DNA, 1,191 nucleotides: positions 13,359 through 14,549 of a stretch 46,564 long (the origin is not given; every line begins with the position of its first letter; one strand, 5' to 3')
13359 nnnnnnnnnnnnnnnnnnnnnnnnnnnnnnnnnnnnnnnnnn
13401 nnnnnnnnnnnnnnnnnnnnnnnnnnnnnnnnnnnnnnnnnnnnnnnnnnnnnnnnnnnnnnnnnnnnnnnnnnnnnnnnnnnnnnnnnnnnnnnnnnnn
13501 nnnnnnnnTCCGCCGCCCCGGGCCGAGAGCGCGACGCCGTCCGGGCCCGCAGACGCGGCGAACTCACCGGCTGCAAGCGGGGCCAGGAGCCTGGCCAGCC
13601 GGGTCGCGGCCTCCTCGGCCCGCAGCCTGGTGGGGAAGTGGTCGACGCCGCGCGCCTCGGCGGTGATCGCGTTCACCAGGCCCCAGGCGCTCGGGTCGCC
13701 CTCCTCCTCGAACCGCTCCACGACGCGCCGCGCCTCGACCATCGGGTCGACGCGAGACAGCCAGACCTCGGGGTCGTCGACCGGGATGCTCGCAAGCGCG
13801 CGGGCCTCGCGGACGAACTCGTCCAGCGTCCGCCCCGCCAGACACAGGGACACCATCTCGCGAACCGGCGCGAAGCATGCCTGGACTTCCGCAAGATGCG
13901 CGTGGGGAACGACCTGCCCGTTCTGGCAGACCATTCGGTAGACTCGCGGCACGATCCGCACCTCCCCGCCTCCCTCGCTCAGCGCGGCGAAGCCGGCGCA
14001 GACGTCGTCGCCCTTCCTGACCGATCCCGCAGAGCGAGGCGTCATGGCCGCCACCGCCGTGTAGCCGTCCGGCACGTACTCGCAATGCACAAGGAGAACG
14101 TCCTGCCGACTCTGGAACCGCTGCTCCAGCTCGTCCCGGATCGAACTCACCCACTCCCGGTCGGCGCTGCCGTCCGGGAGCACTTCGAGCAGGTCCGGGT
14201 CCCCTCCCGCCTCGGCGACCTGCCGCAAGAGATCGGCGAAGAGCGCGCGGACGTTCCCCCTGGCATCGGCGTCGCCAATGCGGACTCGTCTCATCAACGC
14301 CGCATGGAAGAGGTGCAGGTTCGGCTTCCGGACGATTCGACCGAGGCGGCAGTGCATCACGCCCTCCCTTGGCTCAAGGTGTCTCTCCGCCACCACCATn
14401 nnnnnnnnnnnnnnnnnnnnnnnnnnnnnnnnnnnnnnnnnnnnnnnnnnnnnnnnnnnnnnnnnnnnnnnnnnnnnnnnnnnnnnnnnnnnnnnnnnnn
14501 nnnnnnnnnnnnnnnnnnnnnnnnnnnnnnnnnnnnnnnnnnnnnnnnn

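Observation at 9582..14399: Unusual four-gene translationally coupled operon: hypothetical - hgcA - hgcB - GHL10-like secreted lipoprotein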

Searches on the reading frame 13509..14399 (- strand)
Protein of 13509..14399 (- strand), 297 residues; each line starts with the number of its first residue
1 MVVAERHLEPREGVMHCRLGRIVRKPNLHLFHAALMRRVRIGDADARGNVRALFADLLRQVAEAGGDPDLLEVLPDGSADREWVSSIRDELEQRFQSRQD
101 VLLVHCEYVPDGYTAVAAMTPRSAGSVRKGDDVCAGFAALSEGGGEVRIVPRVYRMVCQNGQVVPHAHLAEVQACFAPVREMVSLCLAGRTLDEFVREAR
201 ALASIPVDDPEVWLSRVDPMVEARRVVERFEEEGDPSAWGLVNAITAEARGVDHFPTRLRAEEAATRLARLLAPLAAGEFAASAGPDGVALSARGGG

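Call 5: search_protein_families(library=pfam, proteins=[window:13509-14399:-], max_evalue=0.01)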
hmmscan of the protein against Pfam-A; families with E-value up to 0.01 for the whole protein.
window:13509-14399:- (297 aa): 1 family
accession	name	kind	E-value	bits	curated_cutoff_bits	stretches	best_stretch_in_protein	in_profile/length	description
PF06067.16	DUF932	-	0.0086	16.3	23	0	143-249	74-206/227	Domain of unknown function (DUF932)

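Call 6: search_protein_families(library=ncbifam, proteins=[window:13509-14399:-], max_evalue=0.01)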
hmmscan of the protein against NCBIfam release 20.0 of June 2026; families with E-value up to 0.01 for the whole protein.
window:13509-14399:- (297 aa): 0 families

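Call 7: find_homologous_proteins(query=window:13509-14399:-, max_evalue=0.001)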
Query window:13509-14399:- (297 aa): 4 proteins with E <= 0.001 among 8000 candidates.
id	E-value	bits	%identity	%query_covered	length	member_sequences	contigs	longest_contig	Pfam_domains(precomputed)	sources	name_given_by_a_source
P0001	5.8e-166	569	100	88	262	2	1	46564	-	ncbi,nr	ncbi:MAG: hypothetical protein HY812_07400 [Planctomycetes bacterium]|nr:hypothetical protein [Planc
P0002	1.3e-122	427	75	89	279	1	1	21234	-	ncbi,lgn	-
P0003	3.8e-47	179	41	87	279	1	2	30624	-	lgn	-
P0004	1.4e-5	43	33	46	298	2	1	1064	-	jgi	jgi:hypothetical protein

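Call 8: find_encoding_contigs(protein=P0002, flank=10000, max_places=4)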
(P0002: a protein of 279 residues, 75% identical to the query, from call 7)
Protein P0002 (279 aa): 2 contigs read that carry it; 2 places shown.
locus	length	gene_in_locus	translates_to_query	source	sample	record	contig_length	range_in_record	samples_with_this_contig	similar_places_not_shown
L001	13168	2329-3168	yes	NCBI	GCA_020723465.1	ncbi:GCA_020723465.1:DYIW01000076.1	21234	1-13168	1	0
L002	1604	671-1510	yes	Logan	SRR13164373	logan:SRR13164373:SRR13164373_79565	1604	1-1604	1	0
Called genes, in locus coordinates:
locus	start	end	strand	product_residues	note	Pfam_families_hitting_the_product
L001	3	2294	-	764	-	?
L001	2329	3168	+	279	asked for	-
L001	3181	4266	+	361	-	PF03599:CdhD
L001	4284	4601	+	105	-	PF00037:Fer4 (weak), PF13237:Fer4_10 (weak), PF14697:Fer4_21 (weak), PF12837:Fer4_6 (weak), PF12838:Fer4_7, PF13187:Fer4_9, PF00037:Fer4 (weak), PF12797:Fer4_2 (weak), +1 more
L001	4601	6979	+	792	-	PF02638:GHL10, PF13200:DUF4015 (weak)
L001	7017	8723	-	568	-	-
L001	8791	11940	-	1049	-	PF00873:ACR_tran, PF03176:MMPL (faint)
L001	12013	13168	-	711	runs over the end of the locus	-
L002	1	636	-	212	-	?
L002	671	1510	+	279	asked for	-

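Call 9: find_encoding_contigs(protein=P0003, flank=10000, max_places=4)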
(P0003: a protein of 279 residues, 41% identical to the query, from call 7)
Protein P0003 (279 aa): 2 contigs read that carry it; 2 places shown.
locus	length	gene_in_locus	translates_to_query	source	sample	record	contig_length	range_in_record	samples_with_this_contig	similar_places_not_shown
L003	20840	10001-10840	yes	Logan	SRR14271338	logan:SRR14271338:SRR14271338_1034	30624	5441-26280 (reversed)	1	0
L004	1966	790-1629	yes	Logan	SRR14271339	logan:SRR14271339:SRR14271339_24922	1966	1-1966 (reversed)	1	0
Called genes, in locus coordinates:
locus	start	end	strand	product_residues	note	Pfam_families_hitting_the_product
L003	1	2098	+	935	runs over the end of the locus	PF00069:Pkinase, PF07714:PK_Tyr_Ser-Thr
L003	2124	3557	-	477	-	PF01546:Peptidase_M20, PF07687:M20_dimer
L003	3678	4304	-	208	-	PF07638:Sigma70_ECF (weak), PF04542:Sigma70_r2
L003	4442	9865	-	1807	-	PF24096:DUF7379, PF02450:LCAT (faint), PF24096:DUF7379, PF12770:CHAT, PF20308:TPR-S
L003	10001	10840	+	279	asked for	-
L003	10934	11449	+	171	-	-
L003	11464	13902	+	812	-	PF01590:GAF (faint), PF13185:GAF_2 (faint)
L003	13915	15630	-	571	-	PF01266:DAO (faint), PF01494:FAD_binding_3 (faint), PF05834:Lycopene_cycl (faint), PF13450:NAD_binding_8, PF04820:Trp_halogenase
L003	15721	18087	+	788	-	PF25778:DUF7948, PF06739:SBBP (faint)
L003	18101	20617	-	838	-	-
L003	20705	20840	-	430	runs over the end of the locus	PF13646:HEAT_2 (weak), PF02985:HEAT (faint)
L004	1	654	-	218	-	?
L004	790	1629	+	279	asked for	-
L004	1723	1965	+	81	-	?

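Call 15: find_encoding_contigs(protein=P0001, flank=10000, max_places=3)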
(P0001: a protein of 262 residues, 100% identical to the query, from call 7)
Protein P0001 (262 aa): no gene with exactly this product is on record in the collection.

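Call 30: search_protein_representatives(alignment_id=A2)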
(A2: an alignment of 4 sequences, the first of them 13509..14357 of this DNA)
Query: 4 sequences, 279 profile positions. Proteins with E-value up to 0.001 (for the whole library): 1433; up to 1e-10: 347; up to 1e-30: 43. The best 150 are listed.
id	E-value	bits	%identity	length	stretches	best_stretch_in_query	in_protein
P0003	3.5e-129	446.2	-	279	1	1-279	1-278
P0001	1.6e-124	431.0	-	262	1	24-277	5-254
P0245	6.3e-60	219.0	-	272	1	1-268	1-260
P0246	1.9e-42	161.7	-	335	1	15-274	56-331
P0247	5.1e-42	160.3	-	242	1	46-262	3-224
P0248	6.4e-42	159.9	-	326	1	26-256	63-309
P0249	2.2e-41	158.2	-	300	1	49-267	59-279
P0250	3.9e-41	157.4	-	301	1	33-265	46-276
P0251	2.7e-40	154.6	-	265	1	57-256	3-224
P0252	9.4e-39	149.6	-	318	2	52-269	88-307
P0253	1.5e-38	148.9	-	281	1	13-258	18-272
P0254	3.9e-37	144.3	-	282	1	26-262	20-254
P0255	5.0e-37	143.9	-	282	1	31-251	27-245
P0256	1.2e-36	142.7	-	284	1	34-270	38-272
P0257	1.6e-36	142.2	-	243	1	47-262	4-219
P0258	2.8e-36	141.5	-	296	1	7-266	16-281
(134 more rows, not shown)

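Call 32: predict_structure(alignment_id=A2)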
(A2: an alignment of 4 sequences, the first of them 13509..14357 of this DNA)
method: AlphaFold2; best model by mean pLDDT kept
length: 283 residues; sequences in the alignment: 4
mean_pLDDT: 43.3   pTM: 0.39
mean pLDDT of the five models: 43.3, 41.8, 35.5, 33.2, 31.5
residues with pLDDT >= 90: 0; 70-90: 35; 50-70: 50; < 50: 198
segments of 3 or more residues with pLDDT < 50: 1-179, 265-283
pLDDT, mean of each block of 10 residues (from residue 1): 22 31 34 40 40 25 34 43 35 28 27 25 28 27 27 36 39 48 59 84 72 81 73 60 59 68 44 29 26
secondary structure, 60 per line:
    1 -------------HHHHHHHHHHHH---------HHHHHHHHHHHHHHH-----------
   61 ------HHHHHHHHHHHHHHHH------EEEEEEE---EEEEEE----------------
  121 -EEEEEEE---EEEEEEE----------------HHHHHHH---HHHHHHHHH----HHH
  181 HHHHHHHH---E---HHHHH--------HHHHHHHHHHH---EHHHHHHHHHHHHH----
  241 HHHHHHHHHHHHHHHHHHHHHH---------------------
elements in order: H14-25 H35-49 H67-82 E89-95 E99-104 E122-128 E132-138 H155-161 H165-173 H178-188 H196-200 H209-219 H224-236 H241-262

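Call 34: search_protein_families(library=pfam, alignment_id=A3, max_evalue=0.001)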
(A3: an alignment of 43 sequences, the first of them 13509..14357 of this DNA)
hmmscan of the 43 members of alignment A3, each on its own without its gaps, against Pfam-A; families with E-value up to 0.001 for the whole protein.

A. member 1, window:13509-14357:- (283 aa): 0 families

B. families by the number of members that match (of 43 scanned): 1 family
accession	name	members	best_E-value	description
PF06067.16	DUF932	14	1.6e-11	Domain of unknown function (DUF932)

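Call 44: find_related_loci(query=A2, collection=metagenome_contigs, flank=6000)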
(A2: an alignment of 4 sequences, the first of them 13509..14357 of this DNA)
Query A2 (283 aa) in metagenome_contigs; peptide patterns used: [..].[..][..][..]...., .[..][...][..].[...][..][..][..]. (x = any residue, [..] = any of these).
483 stretches matched a pattern; 2 encode a relative of the query (tblastn E <= 1e-3); 2 distinct loci.
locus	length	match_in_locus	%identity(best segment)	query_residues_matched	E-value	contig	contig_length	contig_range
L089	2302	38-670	39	50-257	3e-31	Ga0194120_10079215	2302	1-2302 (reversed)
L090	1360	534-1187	38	43-257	3e-31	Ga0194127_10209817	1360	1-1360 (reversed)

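Call 45: predict_structure(alignment_id=A3)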
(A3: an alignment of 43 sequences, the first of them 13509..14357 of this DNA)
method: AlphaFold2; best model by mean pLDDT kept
length: 283 residues; sequences in the alignment: 43
mean_pLDDT: 87.3   pTM: 0.83
mean pLDDT of the five models: 87.3, 86.6, 85.5, 85.3, 84.6
residues with pLDDT >= 90: 189; 70-90: 52; 50-70: 37; < 50: 5
segments of 3 or more residues with pLDDT < 50: none
pLDDT, mean of each block of 10 residues (from residue 1): 96 75 81 88 90 97 97 97 94 97 94 92 94 92 61 56 84 91 95 96 88 96 96 93 94 93 73 52 58
secondary structure, 60 per line:
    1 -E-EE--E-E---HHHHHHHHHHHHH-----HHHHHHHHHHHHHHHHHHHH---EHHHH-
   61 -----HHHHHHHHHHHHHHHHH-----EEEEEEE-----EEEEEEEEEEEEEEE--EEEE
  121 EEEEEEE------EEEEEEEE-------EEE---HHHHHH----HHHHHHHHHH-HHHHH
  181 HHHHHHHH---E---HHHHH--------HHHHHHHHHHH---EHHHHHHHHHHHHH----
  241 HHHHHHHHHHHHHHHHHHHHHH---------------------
elements in order: H14-26 H32-51 H56-59 H66-82 E88-94 E100-114 E117-127 E134-141 E149-151 H155-160 H165-174 H176-188 H196-200 H209-219 H224-236 H241-262

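Call 51: find_encoding_contigs(protein=P0245, flank=6000, max_places=2)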
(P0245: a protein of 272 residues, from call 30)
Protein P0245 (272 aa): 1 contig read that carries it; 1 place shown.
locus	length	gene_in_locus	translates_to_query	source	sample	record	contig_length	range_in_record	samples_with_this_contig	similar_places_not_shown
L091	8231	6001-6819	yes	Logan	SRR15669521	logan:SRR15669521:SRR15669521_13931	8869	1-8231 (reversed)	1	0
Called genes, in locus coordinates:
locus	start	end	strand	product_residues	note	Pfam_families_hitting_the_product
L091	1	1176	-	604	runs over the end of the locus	?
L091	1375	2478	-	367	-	-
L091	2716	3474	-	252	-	PF01925:TauE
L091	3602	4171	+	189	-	PF00908:dTDP_sugar_isom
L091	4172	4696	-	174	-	PF02472:ExbD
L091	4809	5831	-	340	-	-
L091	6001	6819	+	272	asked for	-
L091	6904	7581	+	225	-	-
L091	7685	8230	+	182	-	?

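Call 52: fold_search(model_id=the predicted structure, library=pdb)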
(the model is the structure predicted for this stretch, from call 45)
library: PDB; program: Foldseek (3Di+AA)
matches with E <= 10: 452; with E <= 0.001: 0
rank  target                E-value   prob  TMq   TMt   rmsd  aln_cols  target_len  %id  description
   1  5da9_A                8.2e-02  0.08  0.13  0.09  27.7       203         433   12  ATP-gamma-S bound Rad50 from Chaetomium thermophilum in complex with the Rad50-binding domain of Mre11 (released 2016-03-02)
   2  8xl1_A                1.0e-01  0.12  0.15  0.04  20.5       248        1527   12  Core region of the human acetyl-CoA carboxylase 1 filament in complex with acetyl-CoA (ACC1-inact) (released 2024-10-23)
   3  8zkt_A                1.6e-01  0.10  0.13  0.07  18.6       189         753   14  Structure of Polycystin-1/Polycystin-2 complex with GOF mutations (released 2025-05-21)
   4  8z6h_A                1.7e-01  0.07  0.12  0.06  20.5       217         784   14  Structure of Polycystin-1/Polycystin-2 complex with Phosphatidylglycerol-bound (released 2025-04-23)
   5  6dr1                  1.9e-01  0.13  0.17  0.17  13.9       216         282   12  YopH PTP1B Chimera 2 PTPase (released 2018-08-29)
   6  9l0m_A                2.1e-01  0.07  0.10  0.05  18.6       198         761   13  Structure of gain-of-function polycystin-1/polycystin-2 complex (released 2025-12-17)
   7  8z6f_A                2.1e-01  0.05  0.10  0.05  20.6       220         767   14  Structure of polycystin-1/polycystin-2 complex with PI(4)P-bound (released 2025-04-23)
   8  1pa9                  2.3e-01  0.14  0.17  0.18  12.8       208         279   14  Yersinia Protein-Tyrosine Phosphatase complexed with pNCS (Yop51,Pasteurella X,Ptpase,Yop51delta162) (Catalytic Domain,  (released 2003-11-04)
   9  8spo_A                3.1e-01  0.16  0.18  0.14  15.5       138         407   14  Tetramerized activation of MapSPARTA bound with NAD+ (released 2023-08-23)
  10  6dt6                  3.1e-01  0.13  0.17  0.17  13.7       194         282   12  Crystal Structure of the YopH PTP1B Chimera 3 PTPase bound to vanadate (released 2018-08-29)
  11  1xxp_A                3.1e-01  0.13  0.16  0.16  14.6       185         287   12  Yersinia YopH (residues 163-468) C403S binds phosphotyrosyl peptide at two sites (released 2005-03-22)
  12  3jv1                  3.1e-01  0.08  0.16  0.21  18.6       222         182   10  Crystal structure of the Trypanosoma brucei p22 protein (released 2010-04-14)
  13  8xl2_C                3.1e-01  0.08  0.15  0.04  19.4       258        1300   12  Human acetyl-CoA carboxylase 1 filament in complex with acetyl-CoA (ACC1-inact) (released 2024-10-23)
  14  8zku_A                3.1e-01  0.06  0.11  0.05  19.0       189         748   16  Structure of Polycystin-1/Polycystin-2 complex with GOF mutations (released 2025-05-21)
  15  6wge_A                3.1e-01  0.04  0.10  0.08  24.6       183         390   15  Cryo-EM structure of human Cohesin-NIPBL-DNA complex without STAG1 (released 2020-05-20)
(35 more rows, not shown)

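Call 55: search_protein_families(library=phrogs, alignment_id=A4, max_evalue=0.001)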
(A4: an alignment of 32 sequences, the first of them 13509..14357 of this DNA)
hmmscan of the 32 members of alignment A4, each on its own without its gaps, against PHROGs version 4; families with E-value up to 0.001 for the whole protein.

A. member 1, window:13509-14357:- (283 aa): 1 family
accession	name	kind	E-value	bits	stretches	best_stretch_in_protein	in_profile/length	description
phrog_1362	-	unknown function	1.7e-06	28.4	1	116-257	212-385/391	-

B. families by the number of members that match (of 32 scanned): 1 family
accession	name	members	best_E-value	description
phrog_1362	-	31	1.5e-11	-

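Call 57: fold_search(model_id=the predicted structure, library=viral)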
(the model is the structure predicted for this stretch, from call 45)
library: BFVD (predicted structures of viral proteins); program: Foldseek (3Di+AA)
matches with E <= 10: 588; with E <= 0.001: 25
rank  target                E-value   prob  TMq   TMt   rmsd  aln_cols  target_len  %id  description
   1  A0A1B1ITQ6            7.4e-09  1.00  0.55  0.39  15.4       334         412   15  (no name in the UniProt tables at hand)
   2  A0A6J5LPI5            2.8e-08  1.00  0.51  0.39   6.5       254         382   18  DUF932 domain-containing protein [uncultured Caudovirales phage]
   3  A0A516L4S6            5.4e-08  1.00  0.55  0.36  14.8       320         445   13  (no name in the UniProt tables at hand)
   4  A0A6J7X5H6            2.9e-07  1.00  0.43  0.37  16.6       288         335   12  DUF932 domain-containing protein [uncultured Caudovirales phage]
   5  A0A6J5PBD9            4.5e-07  1.00  0.52  0.44   4.3       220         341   14  DUF932 domain-containing protein [uncultured Caudovirales phage]
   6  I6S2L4                1.0e-06  1.00  0.49  0.39   5.4       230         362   19  (no name in the UniProt tables at hand)
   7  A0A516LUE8            2.5e-06  1.00  0.43  0.40   7.4       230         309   11  (no name in the UniProt tables at hand)
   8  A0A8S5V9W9            2.9e-06  1.00  0.45  0.47   7.1       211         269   12  DUF932 domain-containing protein [Ackermannviridae sp. ctUml7]
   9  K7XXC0                4.6e-06  1.00  0.48  0.39   6.4       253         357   13  (no name in the UniProt tables at hand)
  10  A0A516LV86            4.6e-06  1.00  0.44  0.42   7.0       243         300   17  (no name in the UniProt tables at hand)
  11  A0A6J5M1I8            5.1e-06  1.00  0.45  0.41   6.9       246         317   13  LGT_TIGR03299, phage/plasmid-like protein TIGR03299 [uncultured Caudovirales phage]
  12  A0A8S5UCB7            1.1e-05  1.00  0.46  0.42   6.8       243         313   16  Uncharacterized protein [Siphoviridae sp. ctgN495]
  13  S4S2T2                1.4e-05  1.00  0.46  0.47   5.9       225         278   11  (no name in the UniProt tables at hand)
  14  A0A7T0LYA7            5.6e-05  1.00  0.47  0.35   7.6       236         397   16  (no name in the UniProt tables at hand)
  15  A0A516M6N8            7.8e-05  1.00  0.42  0.39   6.3       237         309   14  (no name in the UniProt tables at hand)
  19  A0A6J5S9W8            2.2e-04  1.00  0.42  0.40   6.5       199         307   15  LGT_TIGR03299, phage/plasmid-like protein TIGR03299 [uncultured Caudovirales phage]
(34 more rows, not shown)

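Call 68: find_encoding_contigs(protein=P0249, flank=5000, max_places=2)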
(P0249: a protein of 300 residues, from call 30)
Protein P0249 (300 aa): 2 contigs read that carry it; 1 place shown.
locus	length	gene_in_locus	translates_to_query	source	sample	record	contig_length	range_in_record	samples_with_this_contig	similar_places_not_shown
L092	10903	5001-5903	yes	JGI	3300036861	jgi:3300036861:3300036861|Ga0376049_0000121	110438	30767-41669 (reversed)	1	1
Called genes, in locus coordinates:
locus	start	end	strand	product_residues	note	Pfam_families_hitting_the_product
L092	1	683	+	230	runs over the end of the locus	PF07040:DUF1326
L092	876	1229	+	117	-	PF05168:HEPN (weak)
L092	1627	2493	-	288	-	PF27100:DcsG_N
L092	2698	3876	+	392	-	PF06977:SdiA-regulated (faint)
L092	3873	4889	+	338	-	PF08240:ADH_N, PF00107:ADH_zinc_N, PF13602:ADH_zinc_N_2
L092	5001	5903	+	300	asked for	-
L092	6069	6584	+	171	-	-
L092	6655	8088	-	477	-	-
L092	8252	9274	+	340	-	-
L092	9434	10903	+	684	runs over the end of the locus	-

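Call 69: find_encoding_contigs(protein=P0253, flank=5000, max_places=2)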
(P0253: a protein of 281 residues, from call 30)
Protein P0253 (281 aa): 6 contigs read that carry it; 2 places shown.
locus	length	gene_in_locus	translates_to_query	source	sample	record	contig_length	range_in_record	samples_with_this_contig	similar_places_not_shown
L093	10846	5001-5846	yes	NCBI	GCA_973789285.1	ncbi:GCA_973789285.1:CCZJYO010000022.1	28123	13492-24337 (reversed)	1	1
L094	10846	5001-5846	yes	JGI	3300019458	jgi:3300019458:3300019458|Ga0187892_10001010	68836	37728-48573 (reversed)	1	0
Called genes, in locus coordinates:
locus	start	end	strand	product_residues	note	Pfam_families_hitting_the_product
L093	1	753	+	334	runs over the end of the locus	PF01882:DUF58 (weak), PF00092:VWA, PF13519:VWA_2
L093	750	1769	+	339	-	PF05762:VWA_CoxE, PF00092:VWA, PF13519:VWA_2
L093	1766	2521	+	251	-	-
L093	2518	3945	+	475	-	-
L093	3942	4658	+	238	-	PF00515:TPR_1 (faint), PF13432:TPR_16 (weak), PF14559:TPR_19 (weak), PF07719:TPR_2 (weak)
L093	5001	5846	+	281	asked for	-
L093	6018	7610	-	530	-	PF00069:Pkinase, PF07714:PK_Tyr_Ser-Thr, PF03109:ABC1 (weak), PF17874:TPR_MalT (faint), PF14559:TPR_19 (faint)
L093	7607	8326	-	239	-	PF04542:Sigma70_r2 (weak), PF07638:Sigma70_ECF (weak)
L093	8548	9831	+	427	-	PF06445:GyrI-like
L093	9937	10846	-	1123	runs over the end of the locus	PF00069:Pkinase, PF07714:PK_Tyr_Ser-Thr, PF03109:ABC1, PF23381:Beta-prop_IFT122_1st, PF24796:WDR55, PF24814:WD40_Prp19, PF24817:WD40_WDHD1_1st, PF25174:Beta-prop_THOC3, +44 more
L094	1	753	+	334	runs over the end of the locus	PF01882:DUF58 (weak), PF00092:VWA, PF13519:VWA_2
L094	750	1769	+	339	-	PF05762:VWA_CoxE, PF00092:VWA, PF13519:VWA_2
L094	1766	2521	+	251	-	-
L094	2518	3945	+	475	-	-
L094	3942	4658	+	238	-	PF00515:TPR_1 (faint), PF13432:TPR_16 (weak), PF14559:TPR_19 (weak), PF07719:TPR_2 (weak)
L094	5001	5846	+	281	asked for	-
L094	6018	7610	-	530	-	PF00069:Pkinase, PF07714:PK_Tyr_Ser-Thr, PF03109:ABC1 (weak), PF17874:TPR_MalT (faint), PF14559:TPR_19 (faint)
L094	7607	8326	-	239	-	PF04542:Sigma70_r2 (weak), PF07638:Sigma70_ECF (weak)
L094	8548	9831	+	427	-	PF06445:GyrI-like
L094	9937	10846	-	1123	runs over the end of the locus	PF00069:Pkinase, PF07714:PK_Tyr_Ser-Thr, PF03109:ABC1, PF23381:Beta-prop_IFT122_1st, PF24796:WDR55, PF24814:WD40_Prp19, PF24817:WD40_WDHD1_1st, PF25174:Beta-prop_THOC3, +44 more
